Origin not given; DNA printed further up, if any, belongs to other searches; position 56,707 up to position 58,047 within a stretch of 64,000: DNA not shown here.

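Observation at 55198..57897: Two-gene module: DUF2278(YukJ)-lamin-tail-domain protein followed by an SH3b + ComEC-type MBL hydrolase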

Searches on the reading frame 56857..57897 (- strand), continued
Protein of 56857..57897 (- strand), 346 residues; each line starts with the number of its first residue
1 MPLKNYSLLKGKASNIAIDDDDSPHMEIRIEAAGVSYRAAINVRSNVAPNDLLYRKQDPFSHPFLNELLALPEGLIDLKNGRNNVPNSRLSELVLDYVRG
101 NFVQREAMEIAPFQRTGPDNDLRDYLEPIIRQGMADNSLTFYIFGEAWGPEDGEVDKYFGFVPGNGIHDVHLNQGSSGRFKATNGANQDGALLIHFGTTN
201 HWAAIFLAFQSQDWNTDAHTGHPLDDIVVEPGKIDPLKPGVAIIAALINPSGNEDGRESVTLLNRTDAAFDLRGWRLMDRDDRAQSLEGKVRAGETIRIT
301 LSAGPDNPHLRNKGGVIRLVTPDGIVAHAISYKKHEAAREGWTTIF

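Call 16: find_encoding_contigs(protein=P0001, flank=8000, max_places=3)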
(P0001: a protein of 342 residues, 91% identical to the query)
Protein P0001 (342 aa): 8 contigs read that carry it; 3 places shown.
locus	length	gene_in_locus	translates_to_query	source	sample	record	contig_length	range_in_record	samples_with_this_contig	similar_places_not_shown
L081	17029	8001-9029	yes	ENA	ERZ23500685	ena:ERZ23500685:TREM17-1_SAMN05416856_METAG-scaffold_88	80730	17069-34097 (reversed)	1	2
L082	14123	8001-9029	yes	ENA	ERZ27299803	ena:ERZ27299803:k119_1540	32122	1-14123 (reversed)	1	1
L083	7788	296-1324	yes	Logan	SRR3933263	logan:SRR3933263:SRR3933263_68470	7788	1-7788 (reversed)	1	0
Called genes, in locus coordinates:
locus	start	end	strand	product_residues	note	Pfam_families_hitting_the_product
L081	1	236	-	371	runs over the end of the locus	PF01497:Peripla_BP_2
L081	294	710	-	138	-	-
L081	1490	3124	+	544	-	PF00512:HisKA (weak), PF02518:HATPase_c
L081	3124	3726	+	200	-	PF00072:Response_reg, PF08281:Sigma70_r4_2 (weak), PF00196:GerE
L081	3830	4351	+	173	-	PF03928:HbpS-like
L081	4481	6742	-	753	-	PF00989:PAS (faint), PF08448:PAS_4 (faint), PF12860:PAS_7, PF13188:PAS_8 (faint), PF12860:PAS_7, PF00512:HisKA, PF02518:HATPase_c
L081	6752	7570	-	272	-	-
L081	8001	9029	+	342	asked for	PF10042:DUF2278, PF00932:LTD (weak)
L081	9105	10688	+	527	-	PF08239:SH3_3, PF00753:Lactamase_B (weak)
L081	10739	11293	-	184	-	-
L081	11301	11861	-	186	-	-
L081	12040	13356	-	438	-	PF08874:DUF1835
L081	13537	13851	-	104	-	PF11287:DUF3088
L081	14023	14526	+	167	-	-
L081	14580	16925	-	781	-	PF00072:Response_reg (weak), PF11849:DUF3369, PF00990:GGDEF, PF00563:EAL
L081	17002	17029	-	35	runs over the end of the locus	-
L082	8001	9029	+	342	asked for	PF10042:DUF2278, PF00932:LTD (weak)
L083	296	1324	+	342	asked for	PF10042:DUF2278, PF00932:LTD (weak)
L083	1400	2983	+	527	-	PF08239:SH3_3, PF00753:Lactamase_B (weak)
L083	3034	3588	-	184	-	-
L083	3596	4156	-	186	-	-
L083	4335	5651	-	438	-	PF08874:DUF1835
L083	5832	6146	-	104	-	PF11287:DUF3088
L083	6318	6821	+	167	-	-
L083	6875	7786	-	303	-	?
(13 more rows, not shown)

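Call 17: find_encoding_contigs(protein=P0002, flank=8000, max_places=2)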
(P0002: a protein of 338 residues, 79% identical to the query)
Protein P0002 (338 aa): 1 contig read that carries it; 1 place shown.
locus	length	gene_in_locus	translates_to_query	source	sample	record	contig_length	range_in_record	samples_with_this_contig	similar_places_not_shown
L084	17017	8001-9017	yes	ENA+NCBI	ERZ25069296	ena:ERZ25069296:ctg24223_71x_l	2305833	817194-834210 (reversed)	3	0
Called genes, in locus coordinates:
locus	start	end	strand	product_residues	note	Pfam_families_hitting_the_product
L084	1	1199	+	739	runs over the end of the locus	PF21689:TorS_sensor_domain (weak), PF00512:HisKA, PF02518:HATPase_c, PF00072:Response_reg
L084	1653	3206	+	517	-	PF00512:HisKA (weak), PF02518:HATPase_c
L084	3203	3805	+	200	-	PF00072:Response_reg, PF08281:Sigma70_r4_2 (weak), PF00196:GerE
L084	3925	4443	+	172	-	PF03928:HbpS-like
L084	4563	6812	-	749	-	PF00989:PAS (faint), PF08448:PAS_4 (faint), PF12860:PAS_7, PF13188:PAS_8 (faint), PF12860:PAS_7, PF00512:HisKA, PF02518:HATPase_c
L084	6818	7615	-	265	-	-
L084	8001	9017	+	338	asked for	PF10042:DUF2278, PF00932:LTD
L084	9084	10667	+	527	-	PF08239:SH3_3, PF00753:Lactamase_B (faint)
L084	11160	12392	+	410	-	PF13542:HTH_Tnp_ISL3, PF01610:DDE_Tnp_ISL3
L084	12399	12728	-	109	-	-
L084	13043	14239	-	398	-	PF08874:DUF1835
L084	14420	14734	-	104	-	PF11287:DUF3088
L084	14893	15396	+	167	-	-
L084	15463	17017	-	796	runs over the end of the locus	PF00072:Response_reg (weak), PF11849:DUF3369, PF00990:GGDEF, PF00563:EAL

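Call 18: find_encoding_contigs(protein=P0003, flank=8000, max_places=2)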
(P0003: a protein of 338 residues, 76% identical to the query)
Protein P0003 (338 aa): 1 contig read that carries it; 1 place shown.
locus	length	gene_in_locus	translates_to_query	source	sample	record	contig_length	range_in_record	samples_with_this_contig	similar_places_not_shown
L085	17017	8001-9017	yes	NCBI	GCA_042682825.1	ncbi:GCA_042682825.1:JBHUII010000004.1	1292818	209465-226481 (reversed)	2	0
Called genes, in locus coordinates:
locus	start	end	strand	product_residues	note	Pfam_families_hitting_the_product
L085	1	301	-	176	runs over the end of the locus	-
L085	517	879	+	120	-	PF12840:HTH_20, PF01022:HTH_5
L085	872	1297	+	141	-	PF10604:Polyketide_cyc2 (weak), PF08327:AHSA1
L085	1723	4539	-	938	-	PF07690:MFS_1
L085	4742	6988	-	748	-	PF00989:PAS (faint), PF12860:PAS_7, PF00512:HisKA, PF02518:HATPase_c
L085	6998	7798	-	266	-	-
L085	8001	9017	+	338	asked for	PF10042:DUF2278, PF00932:LTD (weak)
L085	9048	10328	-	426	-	PF08874:DUF1835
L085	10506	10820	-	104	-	PF11287:DUF3088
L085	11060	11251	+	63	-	-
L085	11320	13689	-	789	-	PF00072:Response_reg (weak), PF11849:DUF3369, PF00990:GGDEF, PF00563:EAL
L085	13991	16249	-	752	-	PF17201:Cache_3-Cache_2 (faint), PF00672:HAMP (weak), PF13426:PAS_9 (weak), PF00512:HisKA, PF02518:HATPase_c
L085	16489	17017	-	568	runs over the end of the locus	PF00072:Response_reg, PF00990:GGDEF, PF00563:EAL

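Call 24: predict_structure(alignment_id=A1)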
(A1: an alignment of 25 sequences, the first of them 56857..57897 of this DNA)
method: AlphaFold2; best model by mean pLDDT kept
length: 346 residues; sequences in the alignment: 25
mean_pLDDT: 83.7   pTM: 0.63
mean pLDDT of the five models: 83.7, 81.7, 81.4, 80.3, 78.9
residues with pLDDT >= 90: 158; 70-90: 134; 50-70: 40; < 50: 14
segments of 3 or more residues with pLDDT < 50: 227-237
pLDDT, mean of each block of 10 residues (from residue 1): 77 93 88 97 67 90 92 88 60 84 86 64 88 95 94 91 93 87 87 97 93 87 62 47 86 69 86 93 93 91 89 85 82 72 75
secondary structure, 60 per line:
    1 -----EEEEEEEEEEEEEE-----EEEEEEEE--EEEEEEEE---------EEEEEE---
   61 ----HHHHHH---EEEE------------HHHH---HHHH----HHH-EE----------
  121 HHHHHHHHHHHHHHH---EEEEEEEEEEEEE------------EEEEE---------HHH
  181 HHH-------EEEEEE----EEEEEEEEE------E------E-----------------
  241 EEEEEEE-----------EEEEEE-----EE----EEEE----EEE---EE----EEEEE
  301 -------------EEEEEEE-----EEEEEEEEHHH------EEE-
elements in order: E6-19 E25-32 E35-42 E52-57 H65-70 E74-77 H90-93 H97-100 H121-135 E139-151 E164-168 H178-183 E191-196 E201-209 E241-247 E259-264 E276-279 E284-286 E296-300 E314-320 E326-333 E343-345

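Call 28: fold_search(model_id=the predicted structure, library=pdb)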
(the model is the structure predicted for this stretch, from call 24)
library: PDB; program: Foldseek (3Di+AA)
matches with E <= 10: 909; with E <= 0.001: 4
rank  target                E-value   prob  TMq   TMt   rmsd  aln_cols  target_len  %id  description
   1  3jt0_A                2.9e-04  1.00  0.19  0.53   6.6       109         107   16  Crystal Structure of the C-terminal fragment (426-558) Lamin-B1 from Homo sapiens, Northeast Structural Genomics Conso (released 2009-09-22)
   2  3gef_A                4.0e-04  1.00  0.19  0.53   7.1       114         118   14  Crystal structure of the R482W mutant of lamin A/C (released 2009-08-04)
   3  2lll_MODEL_1_A        4.5e-04  1.00  0.21  0.57   6.8       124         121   19  Solution NMR structure of C-terminal globular domain of human Lamin-B2, Northeast Structural Genomics Consorti (released 2011-12-07)
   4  6rpr_B                7.0e-04  1.00  0.18  0.48   7.5       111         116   15  LEM domain of Emerin mutant T43I in complex with BAF dimer and the Igfold of the lamin A/C (released 2020-03-04)
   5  1ifr                  1.0e-03  1.00  0.18  0.50   8.0       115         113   14  Structure of Lamin A/C Globular Domain (released 2002-07-17)
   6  3umn_A                2.0e-03  1.00  0.19  0.49   6.5       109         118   16  Crystal Structure of Lamin-B1 (released 2011-11-30)
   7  6ghd_F                2.8e-03  1.00  0.19  0.49   6.5       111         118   16  Structural analysis of the ternary complex between lamin A/C, BAF and emerin identifies an interface disrupted in auto (released 2018-08-08)
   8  6ghd_B                3.1e-03  1.00  0.19  0.49   6.4       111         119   16  Structural analysis of the ternary complex between lamin A/C, BAF and emerin identifies an interface disrupted in auto (released 2018-08-08)
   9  3umn_B                3.5e-03  1.00  0.19  0.50   6.5       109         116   16  Crystal Structure of Lamin-B1 (released 2011-11-30)
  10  7crg_A                4.9e-03  1.00  0.17  0.43   9.5       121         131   13  Beta-strand-mediated dimeric formation of the extended Ig-like domains of human lamin A/C (released 2021-08-25)
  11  3jt0_B                5.5e-03  1.00  0.19  0.55   6.4       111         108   16  Crystal Structure of the C-terminal fragment (426-558) Lamin-B1 from Homo sapiens, Northeast Structural Genomics Conso (released 2009-09-22)
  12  7yvd_C                7.6e-03  1.00  0.18  0.44   9.2       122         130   13  The crystal structure of the progerin C-terminal peptide and the Ig-like domain of lamin A/C (released 2023-08-30)
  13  7crg_B                9.5e-03  1.00  0.18  0.45   8.4       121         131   14  Beta-strand-mediated dimeric formation of the extended Ig-like domains of human lamin A/C (released 2021-08-25)
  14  8fk7_A                1.3e-02  1.00  0.21  0.47   8.7       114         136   12  Structure of the Pyrobaculum calidifontis flagellar-like archaeal type IV pilus (released 2023-06-28)
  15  1tza_A                2.0e-02  0.92  0.16  0.32   7.5       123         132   13  X-ray structure of Northeast Structural Genomics Consortium target SoR45 (released 2004-07-27)
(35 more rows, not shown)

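Call 34: search_solved_structures(query=A1, max_evalue=10, show_alignments=0)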
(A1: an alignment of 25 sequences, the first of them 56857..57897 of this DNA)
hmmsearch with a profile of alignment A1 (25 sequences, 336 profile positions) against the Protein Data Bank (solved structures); distinct sequences matched with E-value up to 10: 0.

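Call 44: search_protein_families(library=pfam, alignment_id=A1, max_evalue=5)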
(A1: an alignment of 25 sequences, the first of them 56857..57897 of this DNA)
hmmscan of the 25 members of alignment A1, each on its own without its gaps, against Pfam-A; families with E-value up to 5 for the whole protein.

A. member 1, window:56857-57897:- (346 aa): 2 families
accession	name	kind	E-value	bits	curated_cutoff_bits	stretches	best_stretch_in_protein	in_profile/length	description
PF10042.14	DUF2278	-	3.6e-62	210.4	25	1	1-221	1-206/206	Uncharacterized conserved protein (DUF2278)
PF00932.25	LTD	-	2.7e-07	31.4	34.3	1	241-333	8-108/109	Lamin Tail Domain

B. families by the number of members that match (of 25 scanned): 9 families
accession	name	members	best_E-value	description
PF10042.14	DUF2278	25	1.8e-85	Uncharacterized conserved protein (DUF2278)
PF00932.25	LTD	25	9.4e-12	Lamin Tail Domain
PF25497.1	COR-B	2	0.02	C-terminal of Roc, COR-B domain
PF17961.7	Big_8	1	0.017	Bacterial Ig domain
PF00608.22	Adeno_shaft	1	0.041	Adenoviral fibre protein (repeat/shaft region)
PF01957.25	NfeD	1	0.11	NfeD-like C-terminal, partner-binding domain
PF06184.17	Potex_coat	1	0.14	Potexvirus coat protein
PF03445.19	DUF294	1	0.21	Putative nucleotidyltransferase DUF294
PF01909.29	NTP_transf_2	1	0.27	Nucleotidyltransferase domain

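Call 48: fold_search(model_id=the predicted structure, library=viral)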
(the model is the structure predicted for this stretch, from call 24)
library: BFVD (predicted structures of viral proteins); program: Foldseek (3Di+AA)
matches with E <= 10: 677; with E <= 0.001: 3
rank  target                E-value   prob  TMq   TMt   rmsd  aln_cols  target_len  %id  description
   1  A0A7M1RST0            2.7e-04  0.84  0.20  0.07  26.4       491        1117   12  Phosphatase [uncultured phage cr7_1]
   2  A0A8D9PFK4            2.8e-04  1.00  0.20  0.21   6.5       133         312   19  (no name in the UniProt tables at hand)
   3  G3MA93                5.5e-04  1.00  0.23  0.10  17.5       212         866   13  Gp352 [Bacillus phage G]
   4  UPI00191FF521         3.4e-03  1.00  0.22  0.07  19.9       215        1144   11  (no name look-up for this kind of identifier)
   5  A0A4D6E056            7.5e-03  1.00  0.19  0.29   6.1       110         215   23  (no name in the UniProt tables at hand)
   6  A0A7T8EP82            1.5e-02  0.95  0.17  0.40   6.0       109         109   14  (no name in the UniProt tables at hand)
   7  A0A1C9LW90            2.4e-02  0.15  0.17  0.13  23.0       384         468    8  (no name in the UniProt tables at hand)
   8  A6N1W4                5.5e-02  0.75  0.15  0.27  13.1       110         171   20  Uncharacterized protein [Microbacterium phage Min1]
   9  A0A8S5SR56            7.2e-02  0.75  0.15  0.26   7.3       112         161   14  Uncharacterized protein [Siphoviridae sp. ctJyX12]
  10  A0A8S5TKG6            7.7e-02  0.05  0.12  0.10  25.6       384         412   10  Uncharacterized protein [CrAss-like virus sp. ctyM420]
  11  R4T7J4                9.0e-02  0.44  0.16  0.21  17.1       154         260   12  (no name in the UniProt tables at hand)
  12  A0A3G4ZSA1            9.0e-02  0.11  0.12  0.09  24.6       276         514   10  Transposase [Edafosvirus sp.]
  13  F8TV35                1.0e-01  0.07  0.11  0.09  21.2       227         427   13  (no name in the UniProt tables at hand)
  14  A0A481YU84            1.2e-01  0.38  0.10  0.03  12.8        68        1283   12  DNA-directed DNA polymerase [Marseillevirus LCMAC102]
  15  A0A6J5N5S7            1.3e-01  0.09  0.17  0.09  20.0       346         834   11  Tip attachment protein J [uncultured Caudovirales phage]
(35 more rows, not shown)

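Call 49: search_protein_families(library=pfam, proteins=[L015:8797-9912:+, L023:9248-9871:+, L002:11193-12413:-, L028:11062-12453:-, L020:8361-8906:-, L027:7597-8190:-, L018:14701-15810:+], max_evalue=0.001)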
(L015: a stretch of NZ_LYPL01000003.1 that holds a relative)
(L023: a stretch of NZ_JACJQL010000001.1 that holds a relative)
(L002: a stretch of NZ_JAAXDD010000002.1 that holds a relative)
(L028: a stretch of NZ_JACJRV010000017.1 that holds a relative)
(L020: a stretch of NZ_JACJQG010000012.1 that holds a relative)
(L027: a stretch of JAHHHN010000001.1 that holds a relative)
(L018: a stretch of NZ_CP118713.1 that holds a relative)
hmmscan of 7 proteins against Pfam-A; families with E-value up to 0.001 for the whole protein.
L015:8797-9912:+ (371 aa): 1 family
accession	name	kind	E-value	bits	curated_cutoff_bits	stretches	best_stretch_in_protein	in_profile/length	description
PF00248.27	Aldo_ket_red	-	5.9e-72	242.6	24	1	35-337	2-289/291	Aldo/keto reductase family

L023:9248-9871:+ (207 aa): 0 families

L002:11193-12413:- (406 aa): 2 families
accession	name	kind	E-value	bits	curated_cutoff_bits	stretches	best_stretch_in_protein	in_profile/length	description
PF00155.27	Aminotran_1_2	-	1.8e-28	100.2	19.7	1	65-395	34-360/361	Aminotransferase class I and II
PF12897.13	Asp_aminotransf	-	6.5e-07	28.9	27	1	166-373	171-380/421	Aspartate amino-transferase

L028:11062-12453:- (463 aa): 1 family
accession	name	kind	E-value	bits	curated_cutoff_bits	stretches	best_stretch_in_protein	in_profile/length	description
PF07228.17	SpoIIE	-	2.1e-57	194.6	25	1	269-462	3-191/192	Stage II sporulation protein E (SpoIIE)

L020:8361-8906:- (181 aa): 1 family
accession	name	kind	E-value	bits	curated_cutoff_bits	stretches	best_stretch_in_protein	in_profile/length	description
PF01789.22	PsbP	-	7.7e-64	214.9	23.5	1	26-180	1-155/155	PsbP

L027:7597-8190:- (197 aa): 1 family
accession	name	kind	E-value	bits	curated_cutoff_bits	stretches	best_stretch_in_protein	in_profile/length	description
PF02545.19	Maf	-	5.6e-56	189.6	27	1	6-187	2-186/187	Maf-like protein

L018:14701-15810:+ (369 aa): 1 family
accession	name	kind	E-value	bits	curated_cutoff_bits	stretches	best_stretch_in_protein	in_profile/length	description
PF01063.24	Aminotran_4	-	7.4e-34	118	28.5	1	81-321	2-220/223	Amino-transferase class IV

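Call 57: search_dna_similar(query=window:56857-57897:-, collection=plasmids, mode=protein, max_rows=15, max_evalue=1e-10)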
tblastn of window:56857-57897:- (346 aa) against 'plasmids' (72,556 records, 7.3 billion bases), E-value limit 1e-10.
Records with a match: 49; places in all: 63; records where one place covers at least 80% of the query: 16.
Best place of each record, by identity: <60% 49.
By first word of the organism name: Bacillus 24; Rhizobium 7; Caballeronia 6; Streptomyces 1; Embleya 1; Microvirga 1; Comamonadaceae 1; Kitasatospora 1; Methylobacterium 1; Mesorhizobium 1; and 5 more.
By predicted mobility (MOB-suite, as given by PLSDB): non-mobilizable 41; mobilizable 4; conjugative 4.
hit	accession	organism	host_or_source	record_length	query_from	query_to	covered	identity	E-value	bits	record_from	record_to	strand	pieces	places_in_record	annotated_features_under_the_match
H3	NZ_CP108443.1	Streptomyces sp. NBC_01276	-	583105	1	346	100%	41.7%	1e-76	263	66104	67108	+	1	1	DUF2278 family protein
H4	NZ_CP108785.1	Embleya sp. NBC_00888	-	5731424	1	346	100%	40.6%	3e-69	242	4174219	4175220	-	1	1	none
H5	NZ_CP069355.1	Microvirga sp. VF16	Vachellia farnesiana,Cell culture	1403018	1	346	100%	40.3%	4e-70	244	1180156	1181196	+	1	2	none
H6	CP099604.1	Comamonadaceae bacterium OTU4NAUVB1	Arabidopsis thaliana,pure culture,leaf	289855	1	346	100%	40.1%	1e-76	263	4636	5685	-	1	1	DUF2278 family protein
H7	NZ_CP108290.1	Kitasatospora sp. NBC_00039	-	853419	1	346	100%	39.7%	5e-67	235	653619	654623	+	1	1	DUF2278 family protein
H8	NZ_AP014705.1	Methylobacterium aquaticum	-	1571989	1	346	100%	39.2%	2e-69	242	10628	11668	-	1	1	none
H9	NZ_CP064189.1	Rhizobium sp. 007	Onobrychis viciifolia,cell culture,root ...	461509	1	346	100%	38.9%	2e-67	236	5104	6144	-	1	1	DUF2278 family protein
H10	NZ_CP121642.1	Rhizobium sp. CC1099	Onobrychis viciifolia,cell culture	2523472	2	346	100%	39.0%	2e-65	230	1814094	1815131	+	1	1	none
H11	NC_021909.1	Rhizobium etli bv. mimosae str. Mim1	Mimosa affinis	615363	1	346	100%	36.9%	2e-59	213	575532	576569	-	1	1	DUF2278 family protein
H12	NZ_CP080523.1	Mesorhizobium sp. AR10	Astragalus sp.,Cell culture,root nodule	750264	1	346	100%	36.8%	3e-62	221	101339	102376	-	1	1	DUF2278 family protein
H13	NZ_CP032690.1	Rhizobium sp. CCGE532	Phaseolus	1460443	1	346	100%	36.5%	4e-63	224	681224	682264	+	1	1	record has no annotation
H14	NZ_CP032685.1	Rhizobium sp. CCGE531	Phaseolus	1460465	1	346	100%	36.5%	4e-63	224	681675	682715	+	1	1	record has no annotation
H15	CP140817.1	Rhizobium ruizarguesonis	Trifolium pratense,whole organism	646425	10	346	97%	37.0%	2e-46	212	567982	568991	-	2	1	AAC(3)-IIIb: AAC(3)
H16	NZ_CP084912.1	Asticcacaulis sp. AND118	pure culture,water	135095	1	346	100%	35.1%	2e-66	233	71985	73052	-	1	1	DUF2278 family protein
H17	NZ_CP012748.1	Paraburkholderia caribensis MBA4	soil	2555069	1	342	99%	35.4%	9e-49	182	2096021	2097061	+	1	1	none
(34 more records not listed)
